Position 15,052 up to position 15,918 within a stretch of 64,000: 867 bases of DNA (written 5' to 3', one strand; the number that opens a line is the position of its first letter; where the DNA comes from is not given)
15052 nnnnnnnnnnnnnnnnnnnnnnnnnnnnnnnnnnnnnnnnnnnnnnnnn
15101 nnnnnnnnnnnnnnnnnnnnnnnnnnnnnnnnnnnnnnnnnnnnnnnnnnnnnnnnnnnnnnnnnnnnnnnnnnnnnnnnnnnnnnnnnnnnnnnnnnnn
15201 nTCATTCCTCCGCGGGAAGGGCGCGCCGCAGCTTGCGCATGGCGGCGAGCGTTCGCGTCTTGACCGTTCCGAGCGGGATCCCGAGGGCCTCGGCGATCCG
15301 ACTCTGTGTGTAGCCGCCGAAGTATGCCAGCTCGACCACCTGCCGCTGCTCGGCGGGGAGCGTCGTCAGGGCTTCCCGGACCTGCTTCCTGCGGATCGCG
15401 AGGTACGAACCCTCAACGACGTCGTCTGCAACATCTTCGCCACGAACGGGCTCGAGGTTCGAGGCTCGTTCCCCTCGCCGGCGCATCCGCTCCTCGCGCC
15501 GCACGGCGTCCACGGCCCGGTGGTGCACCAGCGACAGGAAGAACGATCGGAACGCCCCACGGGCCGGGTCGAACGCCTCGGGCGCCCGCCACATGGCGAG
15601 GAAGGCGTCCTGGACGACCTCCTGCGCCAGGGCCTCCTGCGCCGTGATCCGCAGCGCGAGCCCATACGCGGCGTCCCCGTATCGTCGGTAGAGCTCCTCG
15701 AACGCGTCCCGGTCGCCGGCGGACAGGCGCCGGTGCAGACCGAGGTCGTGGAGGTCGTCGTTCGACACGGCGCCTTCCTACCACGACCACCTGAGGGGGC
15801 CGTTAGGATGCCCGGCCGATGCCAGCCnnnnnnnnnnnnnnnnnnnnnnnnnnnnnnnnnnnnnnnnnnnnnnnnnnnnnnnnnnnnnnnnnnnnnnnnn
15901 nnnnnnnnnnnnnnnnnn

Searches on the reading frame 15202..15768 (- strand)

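Call 79: search_protein_families(library=pfam, proteins=[window:15202-15768:-], max_evalue=0.01)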
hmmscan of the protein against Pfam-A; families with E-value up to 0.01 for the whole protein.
window:15202-15768:- (188 aa): 6 families
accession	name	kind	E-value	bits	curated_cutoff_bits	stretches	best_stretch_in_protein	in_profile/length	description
PF04542.20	Sigma70_r2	-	1.5e-17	63.6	24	1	26-94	1-70/71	Sigma-70 region 2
PF08281.18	Sigma70_r4_2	-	1.6e-15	56.9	25.7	1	128-180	2-54/54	Sigma-70, region 4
PF04545.22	Sigma70_r4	-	4.6e-15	55.3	24.1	1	133-181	1-49/50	Sigma-70, region 4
PF07638.17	Sigma70_ECF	-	4.3e-09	37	21.1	1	16-182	12-181/185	ECF sigma factor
PF13384.12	HTH_23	-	0.0063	16.7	24.6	0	143-176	9-40/50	Homeodomain-like domain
PF13412.12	HTH_24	-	0.0091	16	21.9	0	151-172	16-37/48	Winged helix-turn-helix DNA-binding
